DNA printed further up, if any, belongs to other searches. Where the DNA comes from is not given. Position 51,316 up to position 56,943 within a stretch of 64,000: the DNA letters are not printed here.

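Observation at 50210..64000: Locus of at least 14 kb: tandem-Lrp regulator followed by three co-oriented giant surface proteins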

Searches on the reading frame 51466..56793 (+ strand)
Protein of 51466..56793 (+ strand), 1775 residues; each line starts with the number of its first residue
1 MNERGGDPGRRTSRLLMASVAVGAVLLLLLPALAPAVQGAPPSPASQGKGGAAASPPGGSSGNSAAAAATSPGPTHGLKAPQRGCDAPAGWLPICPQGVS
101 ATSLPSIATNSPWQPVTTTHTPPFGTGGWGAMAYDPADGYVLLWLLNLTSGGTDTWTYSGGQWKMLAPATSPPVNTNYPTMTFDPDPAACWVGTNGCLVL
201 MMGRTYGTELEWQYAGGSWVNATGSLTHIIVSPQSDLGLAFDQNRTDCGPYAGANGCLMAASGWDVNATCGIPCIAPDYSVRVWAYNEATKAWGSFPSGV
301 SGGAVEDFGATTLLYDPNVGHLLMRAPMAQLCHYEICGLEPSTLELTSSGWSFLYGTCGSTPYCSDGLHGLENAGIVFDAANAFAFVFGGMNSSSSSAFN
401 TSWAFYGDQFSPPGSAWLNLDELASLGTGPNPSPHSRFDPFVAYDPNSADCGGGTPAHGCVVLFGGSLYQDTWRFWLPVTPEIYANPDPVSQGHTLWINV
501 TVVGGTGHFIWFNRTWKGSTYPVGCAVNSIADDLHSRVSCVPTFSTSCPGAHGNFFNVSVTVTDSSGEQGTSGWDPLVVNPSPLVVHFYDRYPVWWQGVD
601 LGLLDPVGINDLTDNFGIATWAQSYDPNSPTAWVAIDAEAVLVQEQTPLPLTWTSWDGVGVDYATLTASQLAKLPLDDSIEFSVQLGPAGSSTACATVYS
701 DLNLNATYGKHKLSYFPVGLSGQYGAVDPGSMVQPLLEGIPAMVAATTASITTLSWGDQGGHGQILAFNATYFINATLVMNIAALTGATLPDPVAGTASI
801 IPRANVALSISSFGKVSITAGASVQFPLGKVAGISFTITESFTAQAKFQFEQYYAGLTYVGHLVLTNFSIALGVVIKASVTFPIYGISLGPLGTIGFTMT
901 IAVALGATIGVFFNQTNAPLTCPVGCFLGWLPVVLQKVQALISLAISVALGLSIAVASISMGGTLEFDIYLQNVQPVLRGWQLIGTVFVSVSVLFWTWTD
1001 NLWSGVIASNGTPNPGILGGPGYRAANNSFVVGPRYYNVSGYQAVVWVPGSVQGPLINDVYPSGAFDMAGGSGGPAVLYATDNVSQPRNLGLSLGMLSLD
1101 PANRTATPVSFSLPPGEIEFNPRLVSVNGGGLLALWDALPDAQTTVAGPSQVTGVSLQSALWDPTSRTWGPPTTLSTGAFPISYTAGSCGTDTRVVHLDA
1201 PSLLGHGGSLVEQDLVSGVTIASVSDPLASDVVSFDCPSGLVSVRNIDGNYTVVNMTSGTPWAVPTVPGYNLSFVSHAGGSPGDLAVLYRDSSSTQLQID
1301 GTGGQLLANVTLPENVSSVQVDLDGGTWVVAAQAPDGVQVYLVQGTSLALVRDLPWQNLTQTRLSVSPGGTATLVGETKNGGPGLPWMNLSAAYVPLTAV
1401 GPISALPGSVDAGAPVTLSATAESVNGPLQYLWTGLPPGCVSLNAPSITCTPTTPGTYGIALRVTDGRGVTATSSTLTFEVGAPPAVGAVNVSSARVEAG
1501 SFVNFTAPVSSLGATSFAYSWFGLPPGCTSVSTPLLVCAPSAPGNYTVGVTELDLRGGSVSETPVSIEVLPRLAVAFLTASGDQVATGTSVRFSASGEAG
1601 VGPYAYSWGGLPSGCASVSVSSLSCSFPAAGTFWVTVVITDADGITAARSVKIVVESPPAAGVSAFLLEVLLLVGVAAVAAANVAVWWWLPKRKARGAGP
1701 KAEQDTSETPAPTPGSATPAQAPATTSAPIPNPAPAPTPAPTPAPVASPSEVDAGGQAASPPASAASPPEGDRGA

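Call 7: search_protein_families(library=pfam, proteins=[window:51466-56793:+], max_evalue=0.01)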
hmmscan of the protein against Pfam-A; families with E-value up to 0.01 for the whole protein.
window:51466-56793:+ (1775 aa): 4 families
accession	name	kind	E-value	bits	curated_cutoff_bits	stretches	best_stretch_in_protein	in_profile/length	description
PF00801.26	PKD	-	8e-15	55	23.5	2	1404-1478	5-79/80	PKD domain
PF18911.6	PKD_4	-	4.2e-09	36.8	27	0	1410-1481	14-85/85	PKD domain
PF22352.2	K319L-like_PKD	-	0.0003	21.2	27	0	1411-1475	8-79/84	K319L-like, PKD domain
PF05345.18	He_PIG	-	0.007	17.2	24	0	1408-1481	11-95/96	Putative Ig domain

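Call 8: search_protein_families(library=ncbifam, proteins=[window:51466-56793:+], max_evalue=0.01)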
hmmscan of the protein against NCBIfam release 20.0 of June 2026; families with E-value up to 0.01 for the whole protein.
window:51466-56793:+ (1775 aa): 0 families

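Call 12: find_homologous_proteins(query=window:51466-56790:+)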
Query window:51466-56790:+ (1775 aa): 57 proteins with E <= 0.001 among 8000 candidates.
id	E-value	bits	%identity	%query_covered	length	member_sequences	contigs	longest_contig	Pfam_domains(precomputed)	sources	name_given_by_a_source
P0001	0.0e+0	3722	100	93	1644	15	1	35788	PF00801.27,PF18911.7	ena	-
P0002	0.0e+0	2502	67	95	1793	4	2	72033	PF00801.27,PF17963.8,PF18911.7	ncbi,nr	ncbi:MAG: hypothetical protein KGJ23_12000 [Euryarchaeota archaeon]|nr:hypothetical protein [Euryarc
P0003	0.0e+0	2118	59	93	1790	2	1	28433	PF00801.27,PF18911.7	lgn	-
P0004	0.0e+0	1229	41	92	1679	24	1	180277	PF22352.3,PF00801.27,PF18911.7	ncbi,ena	-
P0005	0.0e+0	1039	38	91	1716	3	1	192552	PF00801.27,PF18911.7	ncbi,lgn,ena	-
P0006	6.7e-83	297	37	14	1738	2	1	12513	PF22352.3,PF00801.27,PF24681.2,PF13415.13,PF24981.2,PF05345.19,PF06832.19,PF19077.7,PF18911.7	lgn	-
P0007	1.1e-73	266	38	14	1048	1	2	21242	PF13418.13,PF00801.27,PF24681.2,PF13415.13,PF24981.2,PF05345.19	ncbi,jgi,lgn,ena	jgi:hypothetical protein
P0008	3.9e-69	251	36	14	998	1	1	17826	PF13418.13,PF22352.3,PF24681.2,PF13415.13,PF24981.2,PF05345.19,PF18911.7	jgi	jgi:hypothetical protein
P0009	3.0e-66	242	36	15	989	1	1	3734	PF24681.2,PF13415.13,PF24981.2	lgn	-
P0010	1.4e-63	233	35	14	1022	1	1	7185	PF00801.27,PF24681.2,PF17963.8,PF13415.13,PF24981.2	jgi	jgi:hypothetical protein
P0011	2.4e-63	232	35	14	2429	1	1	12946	PF07495.20,PF00801.27,PF01835.26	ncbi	-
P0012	3.7e-63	232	32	18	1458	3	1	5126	PF24681.2,PF13415.13,PF24981.2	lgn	-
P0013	2.2e-53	199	37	14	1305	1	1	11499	PF00801.27,PF24681.2,PF13415.13,PF24981.2,PF19077.7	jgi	jgi:hypothetical protein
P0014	3.2e-50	189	39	9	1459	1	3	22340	PF13418.13,PF22352.3,PF24681.2,PF13415.13,PF24981.2,PF05345.19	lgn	-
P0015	9.6e-50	187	38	13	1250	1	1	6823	PF07495.20,PF22352.3,PF00801.27,PF24681.2,PF13415.13,PF24981.2,PF19077.7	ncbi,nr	ncbi:MAG TPA: hypothetical protein VEY07_06425 [Thermoplasmata archaeon]|nr:hypothetical protein [Th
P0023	4.9e-38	148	35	17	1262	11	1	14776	PF22352.3,PF00801.27,PF24681.2,PF13415.13,PF24981.2,PF05345.19,PF18911.7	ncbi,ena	-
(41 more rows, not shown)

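Call 13: find_encoding_contigs(protein=P0002, flank=10000, max_places=2)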
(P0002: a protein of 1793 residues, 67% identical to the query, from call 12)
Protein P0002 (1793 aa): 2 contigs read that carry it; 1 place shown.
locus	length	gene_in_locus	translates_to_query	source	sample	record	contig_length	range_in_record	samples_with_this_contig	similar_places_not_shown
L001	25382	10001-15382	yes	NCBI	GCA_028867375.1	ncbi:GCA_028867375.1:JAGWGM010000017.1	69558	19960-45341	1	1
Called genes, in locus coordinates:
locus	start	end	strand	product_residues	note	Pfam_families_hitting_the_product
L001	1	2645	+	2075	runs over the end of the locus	PF19077:Big_13 (faint), PF22352:K319L-like_PKD (faint), PF00801:PKD, PF18911:PKD_4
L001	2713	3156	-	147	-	-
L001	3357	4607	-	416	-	PF00108:Thiolase_N, PF02803:Thiolase_C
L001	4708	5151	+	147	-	-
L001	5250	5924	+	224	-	-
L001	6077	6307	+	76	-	-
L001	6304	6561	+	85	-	PF05016:ParE_toxin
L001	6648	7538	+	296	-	PF24434:DUF7557 (weak)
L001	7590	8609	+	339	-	PF08100:Dimerisation, PF00891:Methyltransf_2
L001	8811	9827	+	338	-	PF13404:HTH_AsnC-type (weak), PF13412:HTH_24 (faint)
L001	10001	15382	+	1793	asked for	PF17963:Big_9 (faint), PF00801:PKD (weak), PF18911:PKD_4 (faint)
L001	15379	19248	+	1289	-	PF24681:Kelch_KLHDC2_KLHL20_DRC7, PF24981:Beta-prop_ATRN-LZTR1 (weak), PF13415:Beta-prop_FBX42 (weak), PF24981:Beta-prop_ATRN-LZTR1 (weak), PF13415:Beta-prop_FBX42, PF24681:Kelch_KLHDC2_KLHL20_DRC7, PF24981:Beta-prop_ATRN-LZTR1 (weak), PF18911:PKD_4, +2 more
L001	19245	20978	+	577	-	-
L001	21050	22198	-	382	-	-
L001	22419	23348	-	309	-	PF27100:DcsG_N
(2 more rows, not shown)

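Call 14: find_encoding_contigs(protein=P0004, flank=10000, max_places=2)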
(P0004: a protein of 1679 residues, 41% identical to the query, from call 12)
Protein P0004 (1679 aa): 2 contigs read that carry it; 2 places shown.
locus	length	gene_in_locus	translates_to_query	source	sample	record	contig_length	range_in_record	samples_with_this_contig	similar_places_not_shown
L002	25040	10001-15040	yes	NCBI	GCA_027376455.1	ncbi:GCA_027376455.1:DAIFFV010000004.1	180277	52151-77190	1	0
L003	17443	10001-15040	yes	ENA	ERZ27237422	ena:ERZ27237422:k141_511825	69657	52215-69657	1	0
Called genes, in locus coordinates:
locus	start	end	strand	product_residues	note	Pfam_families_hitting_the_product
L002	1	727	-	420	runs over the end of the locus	PF06745:ATPase, PF24336:DUF7504 (weak)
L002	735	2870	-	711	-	PF06745:ATPase, PF24336:DUF7504 (weak)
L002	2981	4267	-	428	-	PF13660:DUF4147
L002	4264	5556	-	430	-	PF00675:Peptidase_M16 (weak), PF05193:Peptidase_M16_C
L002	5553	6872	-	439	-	PF01663:Phosphodiest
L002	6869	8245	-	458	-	PF00675:Peptidase_M16, PF05193:Peptidase_M16_C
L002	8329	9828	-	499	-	PF01078:Mg_chelatase (faint), PF07724:AAA_2 (faint), PF07728:AAA_5 (faint), PF08298:AAA_PrkA (weak), PF07726:AAA_3 (weak), PF00158:Sigma54_activat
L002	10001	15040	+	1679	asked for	PF18911:PKD_4 (faint), PF22352:K319L-like_PKD (faint), PF00801:PKD (weak)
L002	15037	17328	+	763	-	PF24981:Beta-prop_ATRN-LZTR1 (faint), PF13418:Beta-prop_TYW4 (faint), PF00801:PKD (faint), PF18911:PKD_4 (faint), PF24681:Kelch_KLHDC2_KLHL20_DRC7, PF13415:Beta-prop_FBX42, PF13927:Ig_3 (faint), PF24681:Kelch_KLHDC2_KLHL20_DRC7 (weak), +3 more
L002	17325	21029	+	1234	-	PF13418:Beta-prop_TYW4 (faint), PF24681:Kelch_KLHDC2_KLHL20_DRC7, PF13415:Beta-prop_FBX42, PF24681:Kelch_KLHDC2_KLHL20_DRC7, PF24981:Beta-prop_ATRN-LZTR1 (weak), PF13415:Beta-prop_FBX42, PF00801:PKD, PF18911:PKD_4, +1 more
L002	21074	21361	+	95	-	-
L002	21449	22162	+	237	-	PF01015:Ribosomal_S3Ae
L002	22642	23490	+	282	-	PF01872:RibD_C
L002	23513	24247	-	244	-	-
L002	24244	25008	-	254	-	PF01596:Methyltransf_3, PF08704:GCD14, PF01135:PCMT, PF13649:Methyltransf_25 (weak), PF13847:Methyltransf_31 (weak)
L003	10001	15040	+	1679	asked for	PF18911:PKD_4 (faint), PF22352:K319L-like_PKD (faint), PF00801:PKD (weak)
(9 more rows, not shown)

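Call 15: find_encoding_contigs(protein=P0005, flank=10000, max_places=2)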
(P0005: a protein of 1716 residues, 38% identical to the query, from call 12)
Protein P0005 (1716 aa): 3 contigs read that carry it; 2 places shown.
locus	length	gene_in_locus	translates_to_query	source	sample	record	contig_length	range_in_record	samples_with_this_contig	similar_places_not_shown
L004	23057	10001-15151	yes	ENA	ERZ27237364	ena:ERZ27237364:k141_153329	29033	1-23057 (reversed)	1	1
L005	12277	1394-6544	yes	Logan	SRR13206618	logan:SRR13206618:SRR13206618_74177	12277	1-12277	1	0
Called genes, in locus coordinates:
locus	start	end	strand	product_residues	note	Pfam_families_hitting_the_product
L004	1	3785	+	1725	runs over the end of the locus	PF00801:PKD (weak), PF18911:PKD_4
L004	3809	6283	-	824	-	PF19295:SufBD_N (weak), PF14528:LAGLIDADG_3 (weak), PF01458:SUFBD_core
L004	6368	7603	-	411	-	PF00266:Aminotran_5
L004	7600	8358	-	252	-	PF00005:ABC_tran, PF02463:SMC_N (faint), PF13304:AAA_21 (faint)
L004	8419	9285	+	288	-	PF00491:Arginase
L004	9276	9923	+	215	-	PF00069:Pkinase (weak), PF06293:Kdo, PF01636:APH (weak)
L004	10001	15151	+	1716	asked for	PF00801:PKD (faint), PF18911:PKD_4 (faint)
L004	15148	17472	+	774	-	PF13418:Beta-prop_TYW4 (faint), PF24681:Kelch_KLHDC2_KLHL20_DRC7, PF24981:Beta-prop_ATRN-LZTR1, PF13415:Beta-prop_FBX42, PF24681:Kelch_KLHDC2_KLHL20_DRC7 (weak), PF13927:Ig_3 (faint), PF22352:K319L-like_PKD (faint), PF00801:PKD (weak), +2 more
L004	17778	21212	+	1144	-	PF01344:Kelch_1 (faint), PF13415:Beta-prop_FBX42, PF24681:Kelch_KLHDC2_KLHL20_DRC7, PF24981:Beta-prop_ATRN-LZTR1, PF13415:Beta-prop_FBX42, PF24681:Kelch_KLHDC2_KLHL20_DRC7, PF00801:PKD, PF18911:PKD_4, +1 more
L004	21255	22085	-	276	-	PF13489:Methyltransf_23, PF08242:Methyltransf_12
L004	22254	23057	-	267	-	?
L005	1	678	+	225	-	?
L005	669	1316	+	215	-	PF00069:Pkinase (weak), PF06293:Kdo, PF01636:APH (weak)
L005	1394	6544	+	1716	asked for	PF00801:PKD (faint), PF18911:PKD_4 (faint)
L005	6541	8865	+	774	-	PF13418:Beta-prop_TYW4 (faint), PF24681:Kelch_KLHDC2_KLHL20_DRC7, PF24981:Beta-prop_ATRN-LZTR1, PF13415:Beta-prop_FBX42, PF24681:Kelch_KLHDC2_KLHL20_DRC7 (weak), PF13927:Ig_3 (faint), PF22352:K319L-like_PKD (faint), PF00801:PKD (weak), +2 more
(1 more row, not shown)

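Call 17: find_encoding_contigs(protein=P0001, flank=10000, max_places=3)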
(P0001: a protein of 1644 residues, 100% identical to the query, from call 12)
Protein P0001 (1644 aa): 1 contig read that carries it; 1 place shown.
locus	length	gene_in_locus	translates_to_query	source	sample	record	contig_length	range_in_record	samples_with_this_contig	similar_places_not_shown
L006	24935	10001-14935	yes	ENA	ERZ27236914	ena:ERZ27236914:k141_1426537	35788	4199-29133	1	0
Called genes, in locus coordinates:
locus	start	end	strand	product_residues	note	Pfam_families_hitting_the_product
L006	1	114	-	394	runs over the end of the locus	PF04412:AcnX, PF28403:AcnX_2nd, PF28406:AcnX_3rd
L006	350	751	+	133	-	PF02537:CRCB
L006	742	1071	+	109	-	PF02641:DUF190, PF00543:P-II (weak)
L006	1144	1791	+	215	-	-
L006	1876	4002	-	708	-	PF03030:H_PPase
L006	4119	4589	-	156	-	-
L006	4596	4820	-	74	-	PF18929:DUF5678 (weak)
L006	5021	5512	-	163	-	PF09999:DUF2240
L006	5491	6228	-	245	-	PF00977:His_biosynth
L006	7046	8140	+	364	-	PF08100:Dimerisation, PF00891:Methyltransf_2, PF08241:Methyltransf_11 (faint), PF08242:Methyltransf_12, PF13649:Methyltransf_25 (weak)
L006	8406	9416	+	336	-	PF13404:HTH_AsnC-type (weak), PF13412:HTH_24 (weak), PF08281:Sigma70_r4_2 (faint)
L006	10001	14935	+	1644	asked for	PF18911:PKD_4 (faint), PF00801:PKD (weak)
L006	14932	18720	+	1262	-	PF24681:Kelch_KLHDC2_KLHL20_DRC7, PF13415:Beta-prop_FBX42, PF24681:Kelch_KLHDC2_KLHL20_DRC7, PF24981:Beta-prop_ATRN-LZTR1 (weak), PF22352:K319L-like_PKD (faint), PF05345:He_PIG (faint), PF00801:PKD, PF18911:PKD_4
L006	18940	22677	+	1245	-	PF02369:Big_1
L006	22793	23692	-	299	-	PF27100:DcsG_N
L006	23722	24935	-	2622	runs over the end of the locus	?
